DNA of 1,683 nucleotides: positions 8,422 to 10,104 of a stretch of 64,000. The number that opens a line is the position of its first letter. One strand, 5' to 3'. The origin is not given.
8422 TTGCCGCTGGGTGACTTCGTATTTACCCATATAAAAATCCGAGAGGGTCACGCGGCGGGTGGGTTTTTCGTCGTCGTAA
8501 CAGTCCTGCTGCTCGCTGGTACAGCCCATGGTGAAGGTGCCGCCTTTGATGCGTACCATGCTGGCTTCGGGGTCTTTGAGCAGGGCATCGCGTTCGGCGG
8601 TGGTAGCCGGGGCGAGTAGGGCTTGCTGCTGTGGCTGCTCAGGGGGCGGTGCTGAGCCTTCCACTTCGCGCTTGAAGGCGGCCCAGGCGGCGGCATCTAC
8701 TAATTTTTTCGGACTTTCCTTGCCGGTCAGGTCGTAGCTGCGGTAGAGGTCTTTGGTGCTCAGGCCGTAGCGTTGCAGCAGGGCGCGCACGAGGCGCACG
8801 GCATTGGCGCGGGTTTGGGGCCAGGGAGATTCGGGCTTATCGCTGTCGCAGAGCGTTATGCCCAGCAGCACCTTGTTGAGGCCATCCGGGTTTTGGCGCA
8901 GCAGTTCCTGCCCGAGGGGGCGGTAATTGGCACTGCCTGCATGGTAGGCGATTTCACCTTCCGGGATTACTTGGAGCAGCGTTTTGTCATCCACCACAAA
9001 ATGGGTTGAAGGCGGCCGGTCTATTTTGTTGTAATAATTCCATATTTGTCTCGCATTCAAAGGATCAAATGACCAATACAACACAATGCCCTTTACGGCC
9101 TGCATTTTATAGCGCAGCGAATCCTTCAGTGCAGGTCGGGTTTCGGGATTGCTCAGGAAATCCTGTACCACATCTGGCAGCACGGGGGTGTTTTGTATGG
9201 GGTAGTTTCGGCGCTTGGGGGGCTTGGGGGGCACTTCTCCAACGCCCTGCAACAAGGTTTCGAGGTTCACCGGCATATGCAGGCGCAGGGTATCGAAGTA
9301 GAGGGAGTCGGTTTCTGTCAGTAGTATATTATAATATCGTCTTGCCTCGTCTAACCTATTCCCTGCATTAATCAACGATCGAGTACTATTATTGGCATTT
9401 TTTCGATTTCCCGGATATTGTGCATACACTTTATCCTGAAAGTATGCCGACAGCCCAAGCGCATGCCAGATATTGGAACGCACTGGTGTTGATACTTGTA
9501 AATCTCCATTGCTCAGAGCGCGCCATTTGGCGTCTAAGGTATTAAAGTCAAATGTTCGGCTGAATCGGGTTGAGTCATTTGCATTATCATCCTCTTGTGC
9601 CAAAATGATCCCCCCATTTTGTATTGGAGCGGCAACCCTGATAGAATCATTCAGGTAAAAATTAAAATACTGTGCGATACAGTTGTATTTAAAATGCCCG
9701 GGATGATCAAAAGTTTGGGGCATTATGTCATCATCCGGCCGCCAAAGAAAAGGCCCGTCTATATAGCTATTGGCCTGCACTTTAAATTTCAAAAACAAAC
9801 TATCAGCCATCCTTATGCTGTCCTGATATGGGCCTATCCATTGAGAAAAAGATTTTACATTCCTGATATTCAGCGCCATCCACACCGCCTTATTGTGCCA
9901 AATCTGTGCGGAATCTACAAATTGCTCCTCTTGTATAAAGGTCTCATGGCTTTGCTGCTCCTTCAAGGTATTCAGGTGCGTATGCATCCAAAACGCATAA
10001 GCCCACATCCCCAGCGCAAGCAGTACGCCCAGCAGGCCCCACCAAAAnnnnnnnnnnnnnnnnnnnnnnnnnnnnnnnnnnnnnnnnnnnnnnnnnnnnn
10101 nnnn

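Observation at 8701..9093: PGRP / amidase_2-like domain with all three zinc ligands apparently substituted (predicted non-catalytic muropeptide binder)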

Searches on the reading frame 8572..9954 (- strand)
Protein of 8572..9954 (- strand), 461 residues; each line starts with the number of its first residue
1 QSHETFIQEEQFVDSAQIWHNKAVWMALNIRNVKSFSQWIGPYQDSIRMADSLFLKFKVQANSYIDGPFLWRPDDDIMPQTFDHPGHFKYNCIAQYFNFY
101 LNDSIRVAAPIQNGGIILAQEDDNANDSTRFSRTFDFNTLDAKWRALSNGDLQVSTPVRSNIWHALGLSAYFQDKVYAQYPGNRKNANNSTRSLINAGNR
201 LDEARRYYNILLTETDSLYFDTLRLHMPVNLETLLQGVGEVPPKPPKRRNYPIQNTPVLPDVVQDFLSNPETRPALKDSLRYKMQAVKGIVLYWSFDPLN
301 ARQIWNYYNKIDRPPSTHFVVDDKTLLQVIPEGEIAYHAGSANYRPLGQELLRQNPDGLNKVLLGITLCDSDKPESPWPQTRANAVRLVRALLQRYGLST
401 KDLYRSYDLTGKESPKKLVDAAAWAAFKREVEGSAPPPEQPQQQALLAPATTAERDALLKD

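Call 16: search_protein_representatives(protein=window:8572-9954:-)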
Query: 461 residues. Proteins with E-value up to 0.001 (for the whole library): 1219; up to 1e-10: 172; up to 1e-30: 4. The best 150 are listed.
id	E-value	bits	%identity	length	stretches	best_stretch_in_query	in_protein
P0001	1.0e-292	987.2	93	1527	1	1-461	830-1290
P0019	5.9e-39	150.6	40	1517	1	201-433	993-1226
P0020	4.0e-31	124.8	35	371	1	261-445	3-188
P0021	6.9e-31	124.0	37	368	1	266-443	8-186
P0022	2.2e-27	112.5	40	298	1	268-432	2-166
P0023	2.1e-26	109.3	36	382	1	262-447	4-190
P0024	2.3e-26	109.1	38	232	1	281-443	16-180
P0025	8.5e-25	104.0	40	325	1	305-431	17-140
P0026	3.0e-24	102.1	36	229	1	281-431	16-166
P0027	1.3e-23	100.0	36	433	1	281-430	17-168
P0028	1.8e-23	99.6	36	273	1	283-434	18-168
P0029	2.2e-23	99.3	35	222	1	262-417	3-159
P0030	2.8e-23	99.0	35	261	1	260-431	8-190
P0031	5.5e-23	98.0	37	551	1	282-433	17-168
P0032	2.3e-22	96.0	36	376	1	283-457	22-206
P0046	1.4e-19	86.8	37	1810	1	259-434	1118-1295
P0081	2.0e-14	69.8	33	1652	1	259-434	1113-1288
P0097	1.6e-13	66.8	37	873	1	283-432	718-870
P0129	1.8e-12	63.3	31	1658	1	257-401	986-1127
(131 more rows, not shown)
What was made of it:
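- Tried and rejected: The exhaustive representative search was needed (call 16).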

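Call 20: search_protein_families(library=pfam, proteins=[P0019, P0046, P0081, P0129, P0097], max_evalue=0.001)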
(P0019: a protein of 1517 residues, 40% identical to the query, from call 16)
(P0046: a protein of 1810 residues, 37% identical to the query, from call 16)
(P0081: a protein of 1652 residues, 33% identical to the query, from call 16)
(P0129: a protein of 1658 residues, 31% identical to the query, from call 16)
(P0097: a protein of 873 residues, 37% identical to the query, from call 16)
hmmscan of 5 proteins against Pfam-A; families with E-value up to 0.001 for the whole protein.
P0019 (1517 aa): 2 families
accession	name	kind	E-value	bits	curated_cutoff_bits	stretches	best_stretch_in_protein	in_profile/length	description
PF03781.23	FGE-sulfatase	-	6.3e-58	196.9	23.3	1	1251-1513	2-254/255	Sulfatase-modifying factor enzyme 1-like domain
PF01510.30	Amidase_2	-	1.2e-10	42.3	26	1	1078-1209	4-130/131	N-acetylmuramoyl-L-alanine amidase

P0046 (1810 aa): 6 families
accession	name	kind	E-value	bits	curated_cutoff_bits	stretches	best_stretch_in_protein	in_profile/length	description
PF03781.23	FGE-sulfatase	-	2.7e-55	188.3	23.3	1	1549-1809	2-255/255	Sulfatase-modifying factor enzyme 1-like domain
PF01510.30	Amidase_2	-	3e-14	53.9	26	1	1146-1276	4-129/131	N-acetylmuramoyl-L-alanine amidase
PF18911.6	PKD_4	-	1.4e-10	41.5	27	1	238-281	31-75/85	PKD domain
PF13620.12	CarboxypepD_reg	-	5e-08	33.6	32.3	1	1028-1092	1-63/82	Carboxypeptidase regulatory-like domain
PF00801.26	PKD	-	5e-08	33.3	23.5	1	238-270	29-63/80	PKD domain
PF13715.12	CarbopepD_reg_2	-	0.00016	22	32.2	1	1029-1080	1-49/88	CarboxypepD_reg-like domain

P0081 (1652 aa): 6 families
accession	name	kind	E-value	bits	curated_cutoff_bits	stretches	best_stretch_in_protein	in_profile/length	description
PF01510.30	Amidase_2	-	1.3e-15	58.3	26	1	1140-1269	3-129/131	N-acetylmuramoyl-L-alanine amidase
PF18911.6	PKD_4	-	4.3e-14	52.8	27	1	197-264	2-72/85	PKD domain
PF13620.12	CarboxypepD_reg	-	1.7e-11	44.8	32.3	1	1024-1088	2-64/82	Carboxypeptidase regulatory-like domain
PF00801.26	PKD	-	1.7e-09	38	23.5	1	210-261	11-66/80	PKD domain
PF13715.12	CarbopepD_reg_2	-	1.9e-09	37.9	32.2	0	1295-1368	1-76/88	CarboxypepD_reg-like domain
PF00656.27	Peptidase_C14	-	4.4e-07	30.3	21.4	1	1405-1586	22-196/233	Caspase domain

P0129 (1658 aa): 3 families
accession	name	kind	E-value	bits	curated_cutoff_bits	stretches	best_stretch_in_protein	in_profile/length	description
PF18911.6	PKD_4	-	3.1e-09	37.2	27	1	203-271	15-82/85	PKD domain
PF00801.26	PKD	-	3.6e-09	36.9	23.5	1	203-270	12-78/80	PKD domain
PF01510.30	Amidase_2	-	7.4e-09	36.5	26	1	1015-1130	4-117/131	N-acetylmuramoyl-L-alanine amidase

P0097 (873 aa): 5 families
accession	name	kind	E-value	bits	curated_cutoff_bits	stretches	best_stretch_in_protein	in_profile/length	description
PF05954.17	Phage_GPD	-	6.6e-73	246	30.1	1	28-326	1-303/305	Phage tail baseplate hub (GPD)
PF22178.3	Gp5_trimer_C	-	1.5e-26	93.1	30.9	1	473-580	2-111/112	Bacteriophage T4 gp5 C-terminal trimerisation domain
PF01510.30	Amidase_2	-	1.5e-21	77.6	26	1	720-851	3-128/131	N-acetylmuramoyl-L-alanine amidase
PF04717.18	Phage_base_V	-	1.1e-12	48.5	23.8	1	388-455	12-75/75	Type VI secretion system/phage-baseplate injector OB domain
PF20093.5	DUF6484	-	0.00028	22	27.6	1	427-454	34-61/61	Domain of unknown function (DUF6484)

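Call 22: find_encoding_contigs(protein=P0019, flank=8000, max_places=3)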
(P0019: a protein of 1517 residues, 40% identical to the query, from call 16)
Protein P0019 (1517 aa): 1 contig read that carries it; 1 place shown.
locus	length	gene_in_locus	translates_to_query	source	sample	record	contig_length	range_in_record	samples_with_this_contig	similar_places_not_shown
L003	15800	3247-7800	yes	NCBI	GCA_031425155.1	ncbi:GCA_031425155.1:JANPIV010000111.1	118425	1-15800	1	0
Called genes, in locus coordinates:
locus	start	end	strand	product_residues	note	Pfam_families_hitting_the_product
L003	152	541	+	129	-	-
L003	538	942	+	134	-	PF02661:Fic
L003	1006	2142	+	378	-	PF19964:EAD11, PF19995:iSTAND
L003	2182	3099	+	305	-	PF13401:AAA_22 (weak), PF00004:AAA, PF07724:AAA_2 (faint), PF07728:AAA_5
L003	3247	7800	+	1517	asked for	PF01510:Amidase_2, PF03781:FGE-sulfatase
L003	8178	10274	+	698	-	PF03190:Thioredox_DsbH, PF13899:Thioredoxin_7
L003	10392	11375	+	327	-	PF11751:PorP_SprF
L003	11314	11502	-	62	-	-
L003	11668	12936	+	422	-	PF03781:FGE-sulfatase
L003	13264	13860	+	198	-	PF22827:GldL_N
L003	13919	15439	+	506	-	PF12081:GldM_1st, PF21601:GldM_2nd, PF21602:GldM_3rd, PF12080:GldM_4th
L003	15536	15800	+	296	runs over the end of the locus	PF19841:GldN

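Call 63: find_encoding_contigs(protein=P0046, flank=6000, max_places=2)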
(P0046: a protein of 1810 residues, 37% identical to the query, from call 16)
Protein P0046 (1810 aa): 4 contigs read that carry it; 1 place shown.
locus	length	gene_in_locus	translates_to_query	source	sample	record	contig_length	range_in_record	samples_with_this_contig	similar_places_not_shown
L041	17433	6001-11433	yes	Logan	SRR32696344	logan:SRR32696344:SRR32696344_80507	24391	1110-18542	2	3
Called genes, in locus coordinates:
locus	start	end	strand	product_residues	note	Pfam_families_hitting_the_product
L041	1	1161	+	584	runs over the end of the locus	PF00578:AhpC-TSA (weak), PF08534:Redoxin (weak), PF00963:Cohesin, PF18962:Por_Secre_tail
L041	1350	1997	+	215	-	-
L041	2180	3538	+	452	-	PF00656:Peptidase_C14, PF19964:EAD11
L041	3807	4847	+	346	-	PF19995:iSTAND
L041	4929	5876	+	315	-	PF01078:Mg_chelatase (faint), PF00004:AAA, PF07724:AAA_2 (weak), PF07728:AAA_5, PF13401:AAA_22 (weak)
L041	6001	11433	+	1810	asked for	PF00801:PKD (weak), PF18911:PKD_4, PF13620:CarboxypepD_reg (weak), PF01510:Amidase_2, PF03781:FGE-sulfatase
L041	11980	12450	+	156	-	PF02381:MraZ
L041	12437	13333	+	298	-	PF01728:FtsJ (faint), PF01795:Methyltransf_5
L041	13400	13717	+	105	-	PF19579:FtsL_2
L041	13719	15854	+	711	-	PF03717:PBP_dimer, PF00905:Transpeptidase, PF03793:PASTA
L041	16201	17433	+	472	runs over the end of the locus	PF01225:Mur_ligase, PF08245:Mur_ligase_M, PF02875:Mur_ligase_C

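Call 64: find_encoding_contigs(protein=P0081, flank=6000, max_places=2)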
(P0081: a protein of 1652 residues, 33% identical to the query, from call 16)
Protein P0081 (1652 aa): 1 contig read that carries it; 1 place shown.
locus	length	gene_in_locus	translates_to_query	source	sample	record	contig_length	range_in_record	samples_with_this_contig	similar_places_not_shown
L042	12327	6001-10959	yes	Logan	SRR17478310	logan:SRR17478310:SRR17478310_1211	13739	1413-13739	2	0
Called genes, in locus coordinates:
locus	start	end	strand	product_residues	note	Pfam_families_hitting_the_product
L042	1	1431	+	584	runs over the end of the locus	PF00578:AhpC-TSA, PF08534:Redoxin, PF00963:Cohesin, PF18962:Por_Secre_tail (weak)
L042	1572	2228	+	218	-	PF03959:FSH1 (faint)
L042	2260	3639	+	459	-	PF00656:Peptidase_C14, PF19964:EAD11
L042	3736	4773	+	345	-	PF19995:iSTAND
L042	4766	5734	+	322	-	PF01078:Mg_chelatase (weak), PF13191:AAA_16 (weak), PF20720:nSTAND3 (weak), PF13401:AAA_22 (weak), PF00004:AAA, PF07724:AAA_2 (weak), PF07728:AAA_5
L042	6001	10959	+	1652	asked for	PF00801:PKD, PF18911:PKD_4, PF13620:CarboxypepD_reg (faint), PF13715:CarbopepD_reg_2 (faint), PF01510:Amidase_2, PF00656:Peptidase_C14 (weak)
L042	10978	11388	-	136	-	PF01844:HNH, PF14279:HNH_5 (weak)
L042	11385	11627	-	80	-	-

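Call 69: find_encoding_contigs(protein=P0129, flank=6000, max_places=2)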
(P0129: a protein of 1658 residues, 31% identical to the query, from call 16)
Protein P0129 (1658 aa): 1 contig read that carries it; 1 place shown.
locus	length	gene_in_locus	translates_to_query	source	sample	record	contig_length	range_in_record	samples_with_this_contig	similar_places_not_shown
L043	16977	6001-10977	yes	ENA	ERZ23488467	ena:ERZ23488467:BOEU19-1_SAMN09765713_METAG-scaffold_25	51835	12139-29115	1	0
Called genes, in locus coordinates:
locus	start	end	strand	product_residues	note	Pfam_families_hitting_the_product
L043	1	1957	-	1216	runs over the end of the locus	PF13620:CarboxypepD_reg, PF13715:CarbopepD_reg_2, PF17210:SdrD_B (weak), PF07715:Plug, PF14905:OMP_b-brl_3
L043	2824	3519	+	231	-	-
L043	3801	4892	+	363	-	PF19964:EAD11, PF19995:iSTAND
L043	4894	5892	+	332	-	PF01078:Mg_chelatase (weak), PF20720:nSTAND3 (weak), PF00004:AAA (weak), PF07724:AAA_2 (faint), PF07728:AAA_5, PF13401:AAA_22 (faint)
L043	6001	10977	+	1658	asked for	PF00801:PKD, PF18911:PKD_4, PF01510:Amidase_2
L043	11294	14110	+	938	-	PF25596:CPSase_L_D1, PF02786:CPSase_L_D2, PF02787:CPSase_L_D3, PF25596:CPSase_L_D1, PF02655:ATP-grasp_3, PF02786:CPSase_L_D2, PF02222:ATP-grasp, PF07478:Dala_Dala_lig_C, +4 more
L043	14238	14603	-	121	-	-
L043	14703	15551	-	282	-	PF00378:ECH_1, PF16113:ECH_2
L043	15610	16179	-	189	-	PF00027:cNMP_binding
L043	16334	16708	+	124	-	PF00903:Glyoxalase (faint)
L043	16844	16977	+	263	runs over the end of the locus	PF01149:Fapy_DNA_glyco, PF06831:H2TH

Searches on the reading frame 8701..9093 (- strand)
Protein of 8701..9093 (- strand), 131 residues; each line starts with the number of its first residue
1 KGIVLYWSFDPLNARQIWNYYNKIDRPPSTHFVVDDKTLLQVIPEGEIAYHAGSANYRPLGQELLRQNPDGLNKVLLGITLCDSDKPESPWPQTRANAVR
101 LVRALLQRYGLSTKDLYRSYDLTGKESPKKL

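Call 5: search_protein_families(library=pfam, proteins=[window:8701-9093:-], max_evalue=1)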
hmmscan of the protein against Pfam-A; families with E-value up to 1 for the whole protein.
window:8701-9093:- (131 aa): 2 families
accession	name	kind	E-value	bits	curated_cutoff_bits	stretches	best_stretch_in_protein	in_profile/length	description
PF01510.30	Amidase_2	-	4.9e-13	50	26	1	20-128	29-129/131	N-acetylmuramoyl-L-alanine amidase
PF23234.1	WH4_Lhr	-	0.064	13.3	27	1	94-124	4-34/87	Large helicase-related protein, winged-helix domain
